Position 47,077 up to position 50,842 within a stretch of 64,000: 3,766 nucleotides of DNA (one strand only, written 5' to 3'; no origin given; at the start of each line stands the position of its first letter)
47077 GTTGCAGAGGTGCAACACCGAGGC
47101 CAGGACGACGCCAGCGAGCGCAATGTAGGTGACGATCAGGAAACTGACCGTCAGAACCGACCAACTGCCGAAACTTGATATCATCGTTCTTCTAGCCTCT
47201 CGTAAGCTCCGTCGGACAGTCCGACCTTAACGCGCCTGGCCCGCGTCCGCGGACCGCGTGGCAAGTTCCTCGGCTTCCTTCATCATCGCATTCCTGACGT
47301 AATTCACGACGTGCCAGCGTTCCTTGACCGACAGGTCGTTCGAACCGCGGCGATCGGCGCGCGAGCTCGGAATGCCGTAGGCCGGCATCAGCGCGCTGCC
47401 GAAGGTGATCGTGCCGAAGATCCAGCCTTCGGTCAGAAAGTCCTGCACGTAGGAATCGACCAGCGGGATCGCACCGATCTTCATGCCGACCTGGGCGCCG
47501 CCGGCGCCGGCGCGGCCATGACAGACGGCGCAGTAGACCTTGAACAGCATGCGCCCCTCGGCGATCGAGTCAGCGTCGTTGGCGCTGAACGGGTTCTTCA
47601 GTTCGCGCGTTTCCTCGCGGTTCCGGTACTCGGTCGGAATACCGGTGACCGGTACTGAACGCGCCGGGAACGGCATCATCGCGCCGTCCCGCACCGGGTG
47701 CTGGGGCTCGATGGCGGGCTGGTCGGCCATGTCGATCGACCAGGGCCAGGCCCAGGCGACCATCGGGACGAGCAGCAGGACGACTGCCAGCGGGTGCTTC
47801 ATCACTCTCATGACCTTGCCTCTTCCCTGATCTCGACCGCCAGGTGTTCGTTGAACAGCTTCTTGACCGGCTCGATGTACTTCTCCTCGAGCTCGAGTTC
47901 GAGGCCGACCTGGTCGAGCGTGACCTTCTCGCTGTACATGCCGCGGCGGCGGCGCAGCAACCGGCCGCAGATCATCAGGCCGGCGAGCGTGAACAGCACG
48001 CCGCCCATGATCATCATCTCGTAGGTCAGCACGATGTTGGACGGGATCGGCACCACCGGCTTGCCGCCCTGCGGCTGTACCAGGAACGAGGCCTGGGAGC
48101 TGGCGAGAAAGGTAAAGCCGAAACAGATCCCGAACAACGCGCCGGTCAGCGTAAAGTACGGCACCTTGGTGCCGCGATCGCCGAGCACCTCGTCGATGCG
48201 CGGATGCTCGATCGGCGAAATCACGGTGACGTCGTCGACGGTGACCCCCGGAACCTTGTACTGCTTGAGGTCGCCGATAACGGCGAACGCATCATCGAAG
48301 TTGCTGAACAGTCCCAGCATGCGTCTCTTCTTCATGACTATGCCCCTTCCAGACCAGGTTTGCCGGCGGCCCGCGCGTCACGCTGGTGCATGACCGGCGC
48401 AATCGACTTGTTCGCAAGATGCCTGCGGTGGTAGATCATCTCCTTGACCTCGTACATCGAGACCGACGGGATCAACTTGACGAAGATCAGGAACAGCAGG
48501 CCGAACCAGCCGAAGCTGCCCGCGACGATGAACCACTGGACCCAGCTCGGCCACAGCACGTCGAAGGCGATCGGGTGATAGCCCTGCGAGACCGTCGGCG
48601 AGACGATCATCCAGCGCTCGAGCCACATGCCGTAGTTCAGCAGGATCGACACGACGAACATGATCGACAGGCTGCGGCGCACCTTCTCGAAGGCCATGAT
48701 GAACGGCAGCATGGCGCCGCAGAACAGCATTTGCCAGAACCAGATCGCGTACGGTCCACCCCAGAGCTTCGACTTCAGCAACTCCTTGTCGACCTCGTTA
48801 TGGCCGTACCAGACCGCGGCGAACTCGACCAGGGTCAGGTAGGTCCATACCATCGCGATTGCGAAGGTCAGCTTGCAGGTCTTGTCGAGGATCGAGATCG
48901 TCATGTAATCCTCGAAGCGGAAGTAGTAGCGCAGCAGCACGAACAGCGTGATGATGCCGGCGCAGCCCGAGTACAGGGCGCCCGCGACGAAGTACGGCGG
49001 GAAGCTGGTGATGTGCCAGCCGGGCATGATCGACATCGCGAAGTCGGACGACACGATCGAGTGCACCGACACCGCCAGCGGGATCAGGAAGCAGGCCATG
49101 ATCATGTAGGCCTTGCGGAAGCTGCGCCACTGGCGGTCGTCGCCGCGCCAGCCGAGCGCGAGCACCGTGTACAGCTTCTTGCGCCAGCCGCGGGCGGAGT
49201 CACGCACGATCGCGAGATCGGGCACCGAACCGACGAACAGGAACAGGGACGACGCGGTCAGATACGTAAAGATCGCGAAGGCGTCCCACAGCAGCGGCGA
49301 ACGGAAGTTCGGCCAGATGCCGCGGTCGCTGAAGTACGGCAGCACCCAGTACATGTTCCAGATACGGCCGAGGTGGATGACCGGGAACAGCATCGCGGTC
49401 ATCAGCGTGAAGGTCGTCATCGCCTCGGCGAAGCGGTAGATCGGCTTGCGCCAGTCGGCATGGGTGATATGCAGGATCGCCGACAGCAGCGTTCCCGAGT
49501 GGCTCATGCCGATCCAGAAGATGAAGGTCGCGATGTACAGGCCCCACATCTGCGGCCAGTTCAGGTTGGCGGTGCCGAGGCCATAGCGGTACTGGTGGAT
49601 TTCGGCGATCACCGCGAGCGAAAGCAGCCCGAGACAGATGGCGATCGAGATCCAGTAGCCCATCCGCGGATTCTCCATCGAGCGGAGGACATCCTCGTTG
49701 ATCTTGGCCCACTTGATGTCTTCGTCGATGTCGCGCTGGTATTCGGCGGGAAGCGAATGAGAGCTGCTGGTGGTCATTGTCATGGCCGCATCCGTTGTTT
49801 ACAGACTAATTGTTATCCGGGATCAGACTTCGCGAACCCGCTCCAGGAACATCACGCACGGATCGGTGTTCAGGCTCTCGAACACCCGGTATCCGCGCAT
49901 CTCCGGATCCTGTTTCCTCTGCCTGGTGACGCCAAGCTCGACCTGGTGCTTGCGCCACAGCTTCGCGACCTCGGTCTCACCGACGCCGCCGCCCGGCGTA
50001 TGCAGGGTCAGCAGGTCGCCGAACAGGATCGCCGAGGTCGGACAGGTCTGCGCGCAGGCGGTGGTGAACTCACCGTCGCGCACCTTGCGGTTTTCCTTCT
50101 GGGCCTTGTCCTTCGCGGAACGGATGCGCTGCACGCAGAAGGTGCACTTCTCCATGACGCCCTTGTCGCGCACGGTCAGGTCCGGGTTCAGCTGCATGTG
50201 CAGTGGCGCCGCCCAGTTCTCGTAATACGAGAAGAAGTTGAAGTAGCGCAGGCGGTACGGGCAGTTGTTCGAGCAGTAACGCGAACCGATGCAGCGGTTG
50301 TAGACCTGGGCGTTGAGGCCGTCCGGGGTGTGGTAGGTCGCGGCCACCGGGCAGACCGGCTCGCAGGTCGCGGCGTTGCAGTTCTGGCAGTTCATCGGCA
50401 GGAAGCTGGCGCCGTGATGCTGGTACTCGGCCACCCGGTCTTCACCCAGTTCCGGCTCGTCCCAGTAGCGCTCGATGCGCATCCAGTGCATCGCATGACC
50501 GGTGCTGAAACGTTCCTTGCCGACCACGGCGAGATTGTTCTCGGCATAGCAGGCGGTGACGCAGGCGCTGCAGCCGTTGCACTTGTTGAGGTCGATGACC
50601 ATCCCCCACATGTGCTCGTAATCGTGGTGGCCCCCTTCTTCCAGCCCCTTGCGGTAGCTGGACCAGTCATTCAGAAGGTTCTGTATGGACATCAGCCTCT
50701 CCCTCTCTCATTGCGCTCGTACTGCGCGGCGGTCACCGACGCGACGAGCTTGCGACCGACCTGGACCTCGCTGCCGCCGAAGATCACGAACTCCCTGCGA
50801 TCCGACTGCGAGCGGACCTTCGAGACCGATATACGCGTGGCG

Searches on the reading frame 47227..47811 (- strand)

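Call 44: search_protein_families(library=pfam, max_evalue=0.001, proteins=[window:47227-47811:-])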
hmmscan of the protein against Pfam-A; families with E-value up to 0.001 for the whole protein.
window:47227-47811:- (194 aa): 2 families
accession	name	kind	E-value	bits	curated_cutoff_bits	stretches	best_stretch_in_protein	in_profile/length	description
PF13442.11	Cytochrome_CBB3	-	3.4e-09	37.3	27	1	83-172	3-68/68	Cytochrome C oxidase, cbb3-type, subunit III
PF00034.26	Cytochrom_C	-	2e-05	26.3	21.3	1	83-174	1-88/90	Cytochrome c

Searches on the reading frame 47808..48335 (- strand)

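Call 44: search_protein_families(library=pfam, max_evalue=0.001, proteins=[window:47808-48335:-])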
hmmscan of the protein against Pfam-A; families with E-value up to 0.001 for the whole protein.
window:47808-48335:- (175 aa): 1 family
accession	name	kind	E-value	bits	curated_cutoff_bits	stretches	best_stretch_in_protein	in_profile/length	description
PF11821.13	ActD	-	2.2e-26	92.9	25.7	1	8-171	2-170/170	Alternative complex III, ActD subunit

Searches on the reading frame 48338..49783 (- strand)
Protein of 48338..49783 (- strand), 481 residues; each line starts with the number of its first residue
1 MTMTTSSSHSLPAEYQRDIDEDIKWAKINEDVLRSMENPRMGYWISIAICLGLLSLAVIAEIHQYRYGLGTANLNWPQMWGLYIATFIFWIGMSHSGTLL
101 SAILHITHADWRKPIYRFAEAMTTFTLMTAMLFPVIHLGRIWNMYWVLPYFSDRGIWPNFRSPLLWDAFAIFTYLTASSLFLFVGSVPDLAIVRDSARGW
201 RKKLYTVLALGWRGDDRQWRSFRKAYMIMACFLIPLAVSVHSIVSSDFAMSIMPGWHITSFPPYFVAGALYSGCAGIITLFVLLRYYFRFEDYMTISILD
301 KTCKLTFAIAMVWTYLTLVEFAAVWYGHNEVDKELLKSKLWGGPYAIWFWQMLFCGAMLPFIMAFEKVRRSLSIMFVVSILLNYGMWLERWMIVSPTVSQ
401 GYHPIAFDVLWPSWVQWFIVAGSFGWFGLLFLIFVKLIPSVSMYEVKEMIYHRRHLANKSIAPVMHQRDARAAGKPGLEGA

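Call 44: search_protein_families(library=pfam, max_evalue=0.001, proteins=[window:48338-49783:-])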
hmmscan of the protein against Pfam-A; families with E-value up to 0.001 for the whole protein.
window:48338-49783:- (481 aa): 1 family
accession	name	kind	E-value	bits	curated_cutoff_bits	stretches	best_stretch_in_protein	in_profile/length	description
PF03916.19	NrfD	-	1.2e-25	91.2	25.8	1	77-396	8-307/313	Polysulphide reductase, NrfD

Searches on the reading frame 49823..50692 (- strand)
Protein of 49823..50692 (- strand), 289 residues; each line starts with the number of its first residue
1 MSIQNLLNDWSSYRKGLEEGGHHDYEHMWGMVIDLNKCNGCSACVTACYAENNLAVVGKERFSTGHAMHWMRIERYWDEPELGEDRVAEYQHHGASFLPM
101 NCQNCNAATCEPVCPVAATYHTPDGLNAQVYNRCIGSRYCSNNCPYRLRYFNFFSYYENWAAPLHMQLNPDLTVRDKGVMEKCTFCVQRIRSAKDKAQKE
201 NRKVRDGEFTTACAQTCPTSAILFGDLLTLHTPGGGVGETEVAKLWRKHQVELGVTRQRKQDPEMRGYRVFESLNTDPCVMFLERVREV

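Call 44: search_protein_families(library=pfam, max_evalue=0.001, proteins=[window:49823-50692:-])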
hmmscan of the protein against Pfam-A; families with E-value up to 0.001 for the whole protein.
window:49823-50692:- (289 aa): 9 families
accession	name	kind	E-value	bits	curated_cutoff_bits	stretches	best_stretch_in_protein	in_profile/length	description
PF12838.12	Fer4_7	-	1.3e-13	51.6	27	2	37-118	1-52/52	4Fe-4S dicluster domain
PF13247.11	Fer4_11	-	2.2e-08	34.6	26.2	1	96-152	4-62/100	4Fe-4S dicluster domain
PF13237.11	Fer4_10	-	9.1e-08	32.4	25.5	1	31-49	2-21/53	4Fe-4S dicluster domain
PF12797.12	Fer4_2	-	1.4e-06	28.3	24.5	1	29-48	1-20/22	4Fe-4S binding domain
PF12837.12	Fer4_6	-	1.7e-06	28.1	25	1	32-50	3-21/24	4Fe-4S binding domain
PF13183.11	Fer4_8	-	2.1e-06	28.6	27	0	35-116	2-66/68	4Fe-4S dicluster domain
PF13187.11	Fer4_9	-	7.5e-05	23.1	27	0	37-51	1-15/52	4Fe-4S dicluster domain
PF25160.1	LdpA_Fe-S-bd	-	0.00026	21.2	27.6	0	108-148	7-42/49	LdpA Fe-S cluster-binding domain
PF00037.32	Fer4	-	0.00045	20.4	21.1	1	32-48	2-18/24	4Fe-4S binding domain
